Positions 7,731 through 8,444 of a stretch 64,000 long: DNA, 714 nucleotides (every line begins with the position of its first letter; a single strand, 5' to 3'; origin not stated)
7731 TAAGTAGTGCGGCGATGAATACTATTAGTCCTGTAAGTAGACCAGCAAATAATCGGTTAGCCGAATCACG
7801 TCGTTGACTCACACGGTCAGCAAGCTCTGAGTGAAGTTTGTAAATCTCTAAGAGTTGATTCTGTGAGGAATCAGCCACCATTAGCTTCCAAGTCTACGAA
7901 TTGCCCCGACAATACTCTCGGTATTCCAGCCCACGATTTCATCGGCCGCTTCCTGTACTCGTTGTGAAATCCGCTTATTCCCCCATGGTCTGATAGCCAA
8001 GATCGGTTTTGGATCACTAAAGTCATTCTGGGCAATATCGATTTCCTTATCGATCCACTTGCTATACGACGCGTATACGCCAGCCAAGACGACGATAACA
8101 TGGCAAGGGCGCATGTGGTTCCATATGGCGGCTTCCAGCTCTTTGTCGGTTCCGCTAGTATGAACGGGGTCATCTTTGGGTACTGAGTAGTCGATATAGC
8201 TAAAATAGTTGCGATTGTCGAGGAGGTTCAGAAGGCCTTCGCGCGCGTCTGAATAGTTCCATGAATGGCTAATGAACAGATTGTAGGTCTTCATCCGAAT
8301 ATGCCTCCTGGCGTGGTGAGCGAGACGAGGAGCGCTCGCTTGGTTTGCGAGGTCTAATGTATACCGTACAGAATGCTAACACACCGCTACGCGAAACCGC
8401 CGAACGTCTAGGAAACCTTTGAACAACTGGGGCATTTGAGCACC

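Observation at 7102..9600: Low-GC TIR-like (DUF1863) plus small multi-TM protein pair wedged between IS remnants: a minimal Thoeris-like / TIR-SLATT abortive-infection candidate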

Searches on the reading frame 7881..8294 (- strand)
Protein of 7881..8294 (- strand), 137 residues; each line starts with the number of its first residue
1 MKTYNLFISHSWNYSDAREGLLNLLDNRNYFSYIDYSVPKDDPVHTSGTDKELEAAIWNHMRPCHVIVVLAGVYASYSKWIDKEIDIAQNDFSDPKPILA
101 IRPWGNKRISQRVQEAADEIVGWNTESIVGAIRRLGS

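Call 3: search_protein_families(library=pfam, proteins=[window:7881-8294:-], max_evalue=0.1)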
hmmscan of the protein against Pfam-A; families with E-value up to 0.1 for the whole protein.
window:7881-8294:- (137 aa): 2 families
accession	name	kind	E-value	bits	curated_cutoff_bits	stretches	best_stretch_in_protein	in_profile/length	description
PF08937.16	ThsB_TIR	-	7.9e-16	58.7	21.2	1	7-107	1-99/100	Thoeris protein ThsB, TIR-like domain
PF13676.11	TIR_2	-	0.019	15.9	28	1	7-102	2-90/122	TIR domain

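Call 4: search_protein_families(library=padloc, proteins=[window:7881-8294:-], max_evalue=0.1)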
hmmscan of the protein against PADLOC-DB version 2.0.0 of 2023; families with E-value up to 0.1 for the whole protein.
window:7881-8294:- (137 aa): 10 families
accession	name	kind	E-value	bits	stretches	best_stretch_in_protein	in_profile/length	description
PDLC00418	ThsB1|ThsB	-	1.4e-09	36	1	3-133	4-132/155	TIR-like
PDLC00422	ThsB1|ThsB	-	1.1e-08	32.9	1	2-85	39-120/194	TIR-like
PDLC00436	ThsB1|ThsB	-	2.1e-06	25.4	1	4-91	36-119/183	TIR-like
PDLC00423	ThsB1|ThsB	-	6.9e-06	23.8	1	5-89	37-118/190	TIR-like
PDLC00426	ThsB1|ThsB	-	7.4e-06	23.5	1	2-90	236-323/352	TIR-like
PDLC00419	ThsB1|ThsB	-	2.1e-05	22.4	1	5-89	29-109/165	TIR-like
PDLC00433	ThsB1|ThsB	-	4.5e-05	21.5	1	48-102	44-95/164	TIR-like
PDLC04688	PDC-M50B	-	0.00073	17.8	1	48-90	48-90/162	-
PDLC00431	ThsB1|ThsB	-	0.0017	16.8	1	48-90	47-89/162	TIR-like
PDLC00425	ThsB1|ThsB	-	0.032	11.3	1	1-88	249-335/389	TIR-like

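Call 5: search_protein_families(library=ncbifam, proteins=[window:7881-8294:-], max_evalue=0.1)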
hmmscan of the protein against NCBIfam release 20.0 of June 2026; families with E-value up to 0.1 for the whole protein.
window:7881-8294:- (137 aa): 1 family
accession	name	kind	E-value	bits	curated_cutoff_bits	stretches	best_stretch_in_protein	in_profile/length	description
NF058526.1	Thoeris_type3_ThcB4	equivalog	0.0039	16.1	220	1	7-89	131-206/375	Thoeris type III anti-phage system protein ThcB4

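Call 9: search_solved_structures(query=window:7881-8294:-, max_evalue=1, show_alignments=3)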
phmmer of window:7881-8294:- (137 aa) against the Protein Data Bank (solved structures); distinct sequences matched with E-value up to 1: 2.
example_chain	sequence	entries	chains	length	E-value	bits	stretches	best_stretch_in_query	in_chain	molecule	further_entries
1eiw_A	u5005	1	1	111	2.5e-06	30.8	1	64-132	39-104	HYPOTHETICAL PROTEIN MTH538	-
8btn_B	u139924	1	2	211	0.0054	20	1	2-85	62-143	TIR domain-containing protein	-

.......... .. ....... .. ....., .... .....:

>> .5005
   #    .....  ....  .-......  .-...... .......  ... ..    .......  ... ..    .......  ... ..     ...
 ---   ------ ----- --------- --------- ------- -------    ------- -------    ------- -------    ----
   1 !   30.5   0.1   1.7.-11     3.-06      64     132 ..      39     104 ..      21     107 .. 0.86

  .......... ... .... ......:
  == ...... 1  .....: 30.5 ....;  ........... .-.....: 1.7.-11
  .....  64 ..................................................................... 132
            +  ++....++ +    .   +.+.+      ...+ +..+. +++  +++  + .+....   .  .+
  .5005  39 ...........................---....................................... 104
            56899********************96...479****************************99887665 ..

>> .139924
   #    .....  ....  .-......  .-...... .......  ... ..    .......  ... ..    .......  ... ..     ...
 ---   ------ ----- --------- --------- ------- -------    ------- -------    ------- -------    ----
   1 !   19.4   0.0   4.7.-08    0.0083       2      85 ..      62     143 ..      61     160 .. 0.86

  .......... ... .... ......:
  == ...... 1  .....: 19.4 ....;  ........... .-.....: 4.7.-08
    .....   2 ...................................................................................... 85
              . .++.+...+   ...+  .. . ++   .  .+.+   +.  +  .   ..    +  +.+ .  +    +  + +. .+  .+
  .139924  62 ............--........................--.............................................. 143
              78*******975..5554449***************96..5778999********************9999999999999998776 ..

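Call 12: find_homologous_proteins(query=window:7881-8294:-)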
Query window:7881-8294:- (137 aa): 4033 proteins with E <= 0.001 among 4074 candidates; the best 120 are listed.
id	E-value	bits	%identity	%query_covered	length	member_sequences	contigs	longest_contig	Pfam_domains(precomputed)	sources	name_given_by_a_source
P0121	9.7e-89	313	100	100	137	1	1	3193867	PF08937.17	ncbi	-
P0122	5.1e-63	229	76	99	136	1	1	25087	PF08937.17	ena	-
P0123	7.3e-62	225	71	99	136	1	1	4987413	PF08937.17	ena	-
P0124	1.2e-61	225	74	100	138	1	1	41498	PF08937.17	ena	-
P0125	4.3e-61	223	73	100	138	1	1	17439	PF08937.17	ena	-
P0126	1.2e-60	221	74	99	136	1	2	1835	PF08937.17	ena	-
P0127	2.2e-60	221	72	100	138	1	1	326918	PF08937.17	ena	-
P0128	5.1e-60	219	75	99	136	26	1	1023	PF08937.17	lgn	-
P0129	1.2e-59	218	69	99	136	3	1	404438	PF08937.17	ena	-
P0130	3.1e-59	217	69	99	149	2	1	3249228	PF08937.17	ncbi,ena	-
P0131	1.4e-58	215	69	99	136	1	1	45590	PF08937.17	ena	-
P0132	2.1e-58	214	67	99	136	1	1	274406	PF08937.17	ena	-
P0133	4.1e-58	213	71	99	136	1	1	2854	PF08937.17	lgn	-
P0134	4.5e-58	213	73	99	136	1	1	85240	PF08937.17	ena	-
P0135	4.6e-58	213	68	99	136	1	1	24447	PF08937.17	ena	-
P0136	5.6e-58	213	71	99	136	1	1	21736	PF08937.17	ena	-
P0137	7.0e-58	213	69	99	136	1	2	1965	PF08937.17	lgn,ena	-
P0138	8.5e-58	212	68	99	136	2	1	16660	PF08937.17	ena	-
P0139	1.2e-57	212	68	99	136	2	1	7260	PF08937.17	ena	-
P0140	1.2e-57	212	68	99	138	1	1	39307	PF08937.17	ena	-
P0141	1.7e-57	211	68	99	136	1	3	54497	PF08937.17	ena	-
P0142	2.2e-57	211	67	99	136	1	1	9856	PF08937.17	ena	-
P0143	2.2e-57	211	68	99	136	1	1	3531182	PF08937.17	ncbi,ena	-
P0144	2.4e-57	211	67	99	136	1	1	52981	PF08937.17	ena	-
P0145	2.5e-57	211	68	99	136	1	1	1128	PF08937.17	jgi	jgi:hypothetical protein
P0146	3.0e-57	210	68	99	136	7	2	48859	PF08937.17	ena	-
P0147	3.0e-57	210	69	96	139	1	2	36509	PF08937.17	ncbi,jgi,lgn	-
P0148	3.7e-57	210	68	98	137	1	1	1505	PF08937.17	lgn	-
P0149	3.9e-57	210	69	99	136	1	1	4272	PF08937.17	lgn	-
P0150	4.4e-57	210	69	99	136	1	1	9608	PF08937.17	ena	-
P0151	5.3e-57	210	67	99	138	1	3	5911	PF08937.17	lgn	-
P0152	5.3e-57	210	68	99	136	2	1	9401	PF08937.17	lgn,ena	-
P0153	5.5e-57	210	68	99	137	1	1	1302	PF08937.17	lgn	-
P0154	7.0e-57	209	70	99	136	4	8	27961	PF08937.17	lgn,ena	-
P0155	8.1e-57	209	68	99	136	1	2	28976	PF08937.17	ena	-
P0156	8.5e-57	209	67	99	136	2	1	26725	PF08937.17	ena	-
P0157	8.6e-57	209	68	99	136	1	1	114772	PF08937.17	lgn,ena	-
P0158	8.7e-57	209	67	99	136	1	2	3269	PF08937.17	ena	-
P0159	1.0e-56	209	65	99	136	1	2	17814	PF08937.17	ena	-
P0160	1.0e-56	209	68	97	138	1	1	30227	PF08937.17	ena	-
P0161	1.1e-56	209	67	97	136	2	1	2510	PF08937.17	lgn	-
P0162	1.1e-56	209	68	99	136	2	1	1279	PF08937.17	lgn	-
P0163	1.2e-56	209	66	99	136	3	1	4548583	PF08937.17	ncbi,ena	-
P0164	1.4e-56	208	65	99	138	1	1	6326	PF08937.17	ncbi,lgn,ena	-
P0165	1.9e-56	208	70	99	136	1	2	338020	PF08937.17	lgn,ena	-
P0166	2.1e-56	208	68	99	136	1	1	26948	PF08937.17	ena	-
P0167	3.2e-56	207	69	99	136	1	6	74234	PF08937.17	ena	-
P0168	3.2e-56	207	65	99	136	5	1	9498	PF08937.17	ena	-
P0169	3.3e-56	207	66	99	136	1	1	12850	PF08937.17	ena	-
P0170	4.2e-56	207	67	99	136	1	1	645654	PF08937.17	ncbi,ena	-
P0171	4.8e-56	207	65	99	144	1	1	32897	PF08937.17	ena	-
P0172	5.0e-56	207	67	98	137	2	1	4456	PF08937.17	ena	-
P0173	5.0e-56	207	65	99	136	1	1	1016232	PF08937.17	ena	-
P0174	5.2e-56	206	70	99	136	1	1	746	PF08937.17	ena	-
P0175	5.8e-56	206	68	99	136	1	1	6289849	PF08937.17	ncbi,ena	-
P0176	6.2e-56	206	66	99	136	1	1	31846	PF08937.17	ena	-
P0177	6.6e-56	206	67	99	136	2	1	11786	PF08937.17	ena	-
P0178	6.7e-56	206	67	99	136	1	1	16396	PF08937.17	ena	-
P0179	6.8e-56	206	68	99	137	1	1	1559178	PF08937.17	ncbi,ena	-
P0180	7.3e-56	206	66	98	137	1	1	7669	PF08937.17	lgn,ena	-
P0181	7.9e-56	206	68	99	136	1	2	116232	PF08937.17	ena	-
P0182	8.0e-56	206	68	98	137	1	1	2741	PF08937.17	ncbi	-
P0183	8.8e-56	206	65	100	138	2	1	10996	PF08937.17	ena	-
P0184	9.1e-56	206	69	99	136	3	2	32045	PF08937.17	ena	-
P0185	9.4e-56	206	68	96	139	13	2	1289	PF08937.17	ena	-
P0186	9.6e-56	206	65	99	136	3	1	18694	PF08937.17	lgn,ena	-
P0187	1.1e-55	205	65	99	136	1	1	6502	PF08937.17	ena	-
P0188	1.1e-55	205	67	99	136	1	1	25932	PF08937.17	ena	-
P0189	1.1e-55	205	67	98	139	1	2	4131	PF08937.17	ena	-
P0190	1.2e-55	205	67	99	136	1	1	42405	PF08937.17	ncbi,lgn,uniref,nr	ncbi:TIR domain-containing protein [Halarsenatibacter silvermanii]|uniref:MTH538 TIR-like domain n=1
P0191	1.2e-55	205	64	99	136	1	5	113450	PF08937.17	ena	-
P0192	1.2e-55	205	65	99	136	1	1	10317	PF08937.17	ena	-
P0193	1.3e-55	205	68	98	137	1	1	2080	PF08937.17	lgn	-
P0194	1.5e-55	205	68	99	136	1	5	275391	PF08937.17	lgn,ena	-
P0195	1.6e-55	205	68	99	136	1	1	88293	PF08937.17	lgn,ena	-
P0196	1.6e-55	205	71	99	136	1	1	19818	PF08937.17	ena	-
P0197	1.8e-55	205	68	99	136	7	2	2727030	PF08937.17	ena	-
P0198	1.8e-55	205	67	99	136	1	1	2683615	PF08937.17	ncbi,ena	-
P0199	1.9e-55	205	67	99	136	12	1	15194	PF08937.17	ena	-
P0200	2.0e-55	205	69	99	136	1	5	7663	PF08937.17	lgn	-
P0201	2.5e-55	204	64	99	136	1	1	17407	PF08937.17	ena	-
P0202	3.1e-55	204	67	99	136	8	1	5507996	PF08937.17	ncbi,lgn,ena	-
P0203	3.2e-55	204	64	99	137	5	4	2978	PF08937.17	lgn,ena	-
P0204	3.5e-55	204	66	98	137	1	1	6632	PF08937.17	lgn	-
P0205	3.8e-55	204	65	99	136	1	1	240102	PF08937.17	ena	-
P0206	4.2e-55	204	65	99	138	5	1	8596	PF08937.17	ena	-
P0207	4.3e-55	203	70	99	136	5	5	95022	PF08937.17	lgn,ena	-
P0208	4.4e-55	203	65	99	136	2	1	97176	PF08937.17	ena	-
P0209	4.5e-55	203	66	99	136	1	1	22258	PF08937.17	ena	-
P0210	4.9e-55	203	67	99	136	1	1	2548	PF08937.17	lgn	-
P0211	5.2e-55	203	68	99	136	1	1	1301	PF08937.17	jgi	jgi:hypothetical protein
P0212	5.3e-55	203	67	99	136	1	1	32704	PF08937.17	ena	-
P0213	5.3e-55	203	66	99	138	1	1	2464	PF08937.17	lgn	-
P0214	5.4e-55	203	68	99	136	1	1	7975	PF08937.17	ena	-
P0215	5.7e-55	203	68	99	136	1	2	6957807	PF08937.17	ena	-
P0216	5.9e-55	203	70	99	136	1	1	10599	PF08937.17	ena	-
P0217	6.1e-55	203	65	99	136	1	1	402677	PF08937.17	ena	-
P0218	6.2e-55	203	65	99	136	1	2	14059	PF08937.17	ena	-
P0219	6.2e-55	203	66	99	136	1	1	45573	PF08937.17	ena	-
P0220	6.9e-55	203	64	99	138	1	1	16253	PF08937.17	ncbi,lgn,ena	-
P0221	7.0e-55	203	68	99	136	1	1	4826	PF08937.17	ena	-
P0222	7.1e-55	203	68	99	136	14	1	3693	PF08937.17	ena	-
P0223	7.2e-55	203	66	99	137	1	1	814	PF08937.17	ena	-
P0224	8.0e-55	203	66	99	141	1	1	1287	PF08937.17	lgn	-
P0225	8.3e-55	203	70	99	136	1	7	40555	PF08937.17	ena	-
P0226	8.4e-55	203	64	99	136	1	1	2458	PF08937.17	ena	-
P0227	9.0e-55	202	68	99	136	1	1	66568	PF08937.17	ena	-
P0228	1.0e-54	202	67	99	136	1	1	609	PF13676.12,PF08937.17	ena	-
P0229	1.0e-54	202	68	99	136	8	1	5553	PF08937.17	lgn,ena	-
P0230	1.2e-54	202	61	99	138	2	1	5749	PF08937.17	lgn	-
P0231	1.3e-54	202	68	99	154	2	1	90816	PF08937.17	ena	-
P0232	1.3e-54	202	67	99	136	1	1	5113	PF08937.17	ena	-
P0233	1.4e-54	202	68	98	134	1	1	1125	PF08937.17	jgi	-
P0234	1.4e-54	202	67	99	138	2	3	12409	PF08937.17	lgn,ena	-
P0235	1.5e-54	202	67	99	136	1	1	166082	PF08937.17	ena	-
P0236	1.7e-54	202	68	99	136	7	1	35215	PF08937.17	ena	-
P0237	2.0e-54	201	64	98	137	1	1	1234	PF08937.17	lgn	-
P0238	2.0e-54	201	65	99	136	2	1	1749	PF08937.17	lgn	-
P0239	2.0e-54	201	68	99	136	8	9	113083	PF08937.17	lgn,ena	-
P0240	2.0e-54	201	68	99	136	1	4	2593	PF08937.17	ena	-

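Call 14: find_encoding_contigs(protein=P0121, flank=10000, max_places=3)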
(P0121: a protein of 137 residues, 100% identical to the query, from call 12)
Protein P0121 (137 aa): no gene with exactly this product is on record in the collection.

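Call 56: predict_structure(alignment_id=A2)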
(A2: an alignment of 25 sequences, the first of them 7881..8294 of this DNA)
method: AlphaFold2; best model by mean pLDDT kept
length: 137 residues; sequences in the alignment: 25
mean_pLDDT: 85.2   pTM: 0.83
mean pLDDT of the five models: 85.2, 83.2, 83.0, 82.3, 76.9
residues with pLDDT >= 90: 67; 70-90: 49; 50-70: 19; < 50: 2
segments of 3 or more residues with pLDDT < 50: none
pLDDT, mean of each block of 10 residues (from residue 1): 88 76 91 81 59 87 93 75 92 95 81 93 91 93
secondary structure, 60 per line:
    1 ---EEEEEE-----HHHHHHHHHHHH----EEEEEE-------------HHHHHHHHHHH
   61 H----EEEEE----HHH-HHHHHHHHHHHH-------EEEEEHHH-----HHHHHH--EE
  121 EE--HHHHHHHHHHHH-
elements in order: E4-9 H15-26 E31-36 H50-61 E66-70 H79-90 E98-102 H111-116 E119-122 H125-136

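Call 58: list_cluster_members(proteins=[P0121, P0006])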
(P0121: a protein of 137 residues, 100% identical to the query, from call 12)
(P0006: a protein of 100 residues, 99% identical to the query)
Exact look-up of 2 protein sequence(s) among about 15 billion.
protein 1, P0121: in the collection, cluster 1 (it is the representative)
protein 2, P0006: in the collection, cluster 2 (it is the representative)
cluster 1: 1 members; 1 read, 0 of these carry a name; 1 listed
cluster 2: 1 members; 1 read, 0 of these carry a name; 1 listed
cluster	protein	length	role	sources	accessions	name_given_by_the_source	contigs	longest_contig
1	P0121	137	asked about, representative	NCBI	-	-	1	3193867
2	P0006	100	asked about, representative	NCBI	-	-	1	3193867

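Call 59: fold_search(model_id=the predicted structure, library=pdb)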
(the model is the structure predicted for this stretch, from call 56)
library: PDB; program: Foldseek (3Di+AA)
matches with E <= 10: 1539; with E <= 0.001: 28
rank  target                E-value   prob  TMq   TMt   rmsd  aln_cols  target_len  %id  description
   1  4jem_B                1.9e-05  1.00  0.63  0.58   4.5       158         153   13  Crystal structure of MilB complexed with cytidine 5'-monophosphate (released 2013-09-11)
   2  4ohr                  2.3e-05  1.00  0.59  0.53   4.6       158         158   12  Crystal structure of MilB from Streptomyces rimofaciens (released 2014-06-25)
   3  4ohb                  2.6e-05  1.00  0.62  0.55   4.3       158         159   13  Crystal structure of MilB E103A in complex with 5-hydroxymethylcytidine 5'-monophosphate (hmCMP) from Streptomyces rimof (released 2014-06-25)
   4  4jem_A                2.8e-05  1.00  0.62  0.56   4.4       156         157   13  Crystal structure of MilB complexed with cytidine 5'-monophosphate (released 2013-09-11)
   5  4jel                  3.8e-05  1.00  0.58  0.53   5.0       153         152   14  Structure of MilB Streptomyces rimofaciens CMP N-glycosidase (released 2013-09-11)
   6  8fz9_B                6.8e-05  1.00  0.59  0.62   4.8       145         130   20  Crystal Structure of Bacillus cereus TIR protein (released 2024-06-19)
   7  1gqo_N                7.3e-05  1.00  0.54  0.56   5.0       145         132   16  Type II Dehydroquinase from Bacillus subtilis (released 2002-12-12)
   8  7o62_B                8.3e-05  1.00  0.68  0.68   4.3       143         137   12  Crystal structure of a 2`-deoxyribosyltransferase from the psychrophilic bacterium Desulfotalea psychrophila. (released 2021-10-20)
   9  8fz9_A                1.5e-04  1.00  0.65  0.66   4.0       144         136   19  Crystal Structure of Bacillus cereus TIR protein (released 2024-06-19)
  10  7o62_D                1.5e-04  1.00  0.64  0.68   4.3       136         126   13  Crystal structure of a 2`-deoxyribosyltransferase from the psychrophilic bacterium Desulfotalea psychrophila. (released 2021-10-20)
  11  7o62_A                1.9e-04  1.00  0.62  0.62   4.9       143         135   12  Crystal structure of a 2`-deoxyribosyltransferase from the psychrophilic bacterium Desulfotalea psychrophila. (released 2021-10-20)
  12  1gqo_K                1.9e-04  1.00  0.52  0.52   5.3       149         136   15  Type II Dehydroquinase from Bacillus subtilis (released 2002-12-12)
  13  1gqo_X                2.5e-04  1.00  0.52  0.53   5.2       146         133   17  Type II Dehydroquinase from Bacillus subtilis (released 2002-12-12)
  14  9b7d_C                2.7e-04  1.00  0.56  0.41   5.3       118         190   17  Structure of ThsB-Tad3 complex (released 2025-01-22)
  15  8rpt_A                3.2e-04  1.00  0.59  0.60   4.7       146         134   12  Crystal structure of human DNPH1 mutant- D80A (released 2024-11-20)
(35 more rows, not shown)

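Call 62: find_encoding_contigs(protein=P0190, flank=6000, max_places=2)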
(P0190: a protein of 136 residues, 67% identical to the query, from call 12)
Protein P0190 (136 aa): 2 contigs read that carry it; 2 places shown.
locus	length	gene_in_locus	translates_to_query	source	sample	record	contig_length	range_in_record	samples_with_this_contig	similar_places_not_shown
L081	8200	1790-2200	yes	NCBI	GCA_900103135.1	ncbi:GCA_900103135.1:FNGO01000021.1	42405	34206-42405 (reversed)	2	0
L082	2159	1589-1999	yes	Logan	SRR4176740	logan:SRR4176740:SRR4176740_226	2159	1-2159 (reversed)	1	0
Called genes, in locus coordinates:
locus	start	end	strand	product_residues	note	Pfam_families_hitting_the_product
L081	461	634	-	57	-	PF04014:MazE_antitoxin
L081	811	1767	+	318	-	PF00656:Peptidase_C14, PF01650:Peptidase_C13 (weak), PF14538:Raptor_N (faint)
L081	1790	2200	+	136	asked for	PF08937:ThsB_TIR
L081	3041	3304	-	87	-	-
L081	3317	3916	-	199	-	PF05838:Glyco_hydro_108, PF09374:PG_binding_3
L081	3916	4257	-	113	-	-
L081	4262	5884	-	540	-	-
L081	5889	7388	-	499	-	-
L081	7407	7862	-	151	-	-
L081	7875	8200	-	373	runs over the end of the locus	-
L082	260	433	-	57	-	PF04014:MazE_antitoxin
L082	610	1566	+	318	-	PF00656:Peptidase_C14, PF01650:Peptidase_C13 (weak), PF14538:Raptor_N (faint)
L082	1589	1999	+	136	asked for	PF08937:ThsB_TIR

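Call 63: find_encoding_contigs(protein=P0175, flank=6000, max_places=2)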
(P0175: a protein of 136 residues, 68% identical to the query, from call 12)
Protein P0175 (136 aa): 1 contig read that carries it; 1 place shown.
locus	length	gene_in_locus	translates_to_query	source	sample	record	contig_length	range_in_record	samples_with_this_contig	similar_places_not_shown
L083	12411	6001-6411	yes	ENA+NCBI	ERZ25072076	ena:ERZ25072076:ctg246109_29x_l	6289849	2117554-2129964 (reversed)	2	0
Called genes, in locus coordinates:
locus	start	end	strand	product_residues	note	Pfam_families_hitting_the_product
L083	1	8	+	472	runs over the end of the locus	PF01244:Peptidase_M19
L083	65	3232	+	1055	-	PF23500:DUF7133, PF13646:HEAT_2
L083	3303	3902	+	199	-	-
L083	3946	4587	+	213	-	-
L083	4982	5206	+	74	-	-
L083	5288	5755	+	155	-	-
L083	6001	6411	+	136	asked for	PF08937:ThsB_TIR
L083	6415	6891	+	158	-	PF24838:8xMP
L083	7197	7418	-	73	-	PF13701:DDE_Tnp_1_4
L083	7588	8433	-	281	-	-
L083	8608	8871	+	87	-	-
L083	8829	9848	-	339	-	PF10987:DUF2806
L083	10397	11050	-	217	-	-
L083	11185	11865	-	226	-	-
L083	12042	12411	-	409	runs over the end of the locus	PF01408:GFO_IDH_MocA, PF21252:Glyco_hydro_109_C (faint)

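Call 64: find_encoding_contigs(protein=P0202, flank=6000, max_places=2)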
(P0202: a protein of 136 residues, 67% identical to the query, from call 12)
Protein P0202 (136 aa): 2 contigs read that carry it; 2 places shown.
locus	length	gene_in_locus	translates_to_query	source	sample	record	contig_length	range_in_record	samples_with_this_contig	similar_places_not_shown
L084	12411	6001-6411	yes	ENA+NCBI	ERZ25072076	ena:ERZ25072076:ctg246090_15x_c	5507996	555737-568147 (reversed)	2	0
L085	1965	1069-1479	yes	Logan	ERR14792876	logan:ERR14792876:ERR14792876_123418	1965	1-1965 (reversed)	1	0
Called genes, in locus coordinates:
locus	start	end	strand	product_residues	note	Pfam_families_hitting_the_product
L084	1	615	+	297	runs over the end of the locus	PF00004:AAA, PF07726:AAA_3 (faint), PF07728:AAA_5, PF13401:AAA_22 (weak)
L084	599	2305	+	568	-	PF00528:BPD_transp_1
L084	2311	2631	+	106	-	PF00355:Rieske, PF13806:Rieske_2, PF22543:Rieske_4 (weak)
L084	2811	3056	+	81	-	-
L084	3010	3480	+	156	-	PF01555:N6_N4_Mtase (weak)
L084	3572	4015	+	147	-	PF13384:HTH_23 (faint), PF13565:HTH_32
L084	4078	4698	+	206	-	PF13358:DDE_3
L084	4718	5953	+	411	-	PF01555:N6_N4_Mtase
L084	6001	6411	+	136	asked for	PF08937:ThsB_TIR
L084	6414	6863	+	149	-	PF24838:8xMP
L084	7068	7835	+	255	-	-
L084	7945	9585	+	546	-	PF02776:TPP_enzyme_N, PF00205:TPP_enzyme_M, PF02775:TPP_enzyme_C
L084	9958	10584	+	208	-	PF06439:3keto-disac_hyd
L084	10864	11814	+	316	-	PF00248:Aldo_ket_red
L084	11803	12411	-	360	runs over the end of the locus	PF00730:HhH-GPD, PF00293:NUDIX, PF14815:NUDIX_4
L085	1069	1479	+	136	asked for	PF08937:ThsB_TIR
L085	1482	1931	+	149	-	PF24838:8xMP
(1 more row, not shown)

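Call 85: find_encoding_contigs(protein=P0123, flank=5000, max_places=1)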
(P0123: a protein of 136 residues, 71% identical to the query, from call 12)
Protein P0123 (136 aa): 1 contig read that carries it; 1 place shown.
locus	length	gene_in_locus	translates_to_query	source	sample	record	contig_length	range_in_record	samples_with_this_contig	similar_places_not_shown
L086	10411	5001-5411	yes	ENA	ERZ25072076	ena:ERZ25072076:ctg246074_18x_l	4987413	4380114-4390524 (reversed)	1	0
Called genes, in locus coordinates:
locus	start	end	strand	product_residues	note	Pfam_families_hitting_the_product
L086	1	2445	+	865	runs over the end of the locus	PF10412:TrwB_AAD_bind (faint)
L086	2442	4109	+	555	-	PF13814:Replic_Relax (weak)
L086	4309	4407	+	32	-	-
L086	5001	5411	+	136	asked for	PF08937:ThsB_TIR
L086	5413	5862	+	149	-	PF24838:8xMP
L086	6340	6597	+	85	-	-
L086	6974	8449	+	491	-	PF00899:ThiF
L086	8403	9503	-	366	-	-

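Call 86: find_encoding_contigs(protein=P0124, flank=5000, max_places=1)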
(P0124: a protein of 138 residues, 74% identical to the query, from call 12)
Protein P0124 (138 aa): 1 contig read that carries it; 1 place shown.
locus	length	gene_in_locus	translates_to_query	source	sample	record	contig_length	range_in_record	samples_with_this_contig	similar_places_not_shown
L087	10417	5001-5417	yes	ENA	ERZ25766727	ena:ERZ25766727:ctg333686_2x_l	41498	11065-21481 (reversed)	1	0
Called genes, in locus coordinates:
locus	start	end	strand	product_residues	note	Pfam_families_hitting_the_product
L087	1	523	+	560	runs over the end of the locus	PF02776:TPP_enzyme_N, PF00205:TPP_enzyme_M, PF02775:TPP_enzyme_C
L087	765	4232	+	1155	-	PF02384:N6_Mtase (faint), PF07669:Eco57I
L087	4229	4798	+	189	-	-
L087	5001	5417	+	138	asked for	PF08937:ThsB_TIR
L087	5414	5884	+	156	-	PF24838:8xMP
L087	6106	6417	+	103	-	-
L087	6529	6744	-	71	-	-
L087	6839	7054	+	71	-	-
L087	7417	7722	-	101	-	-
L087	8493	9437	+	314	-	PF01548:DEDD_Tnp_IS110, PF02371:Transposase_20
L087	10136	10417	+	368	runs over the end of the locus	PF01408:GFO_IDH_MocA (weak), PF22725:GFO_IDH_MocA_C3, PF02894:GFO_IDH_MocA_C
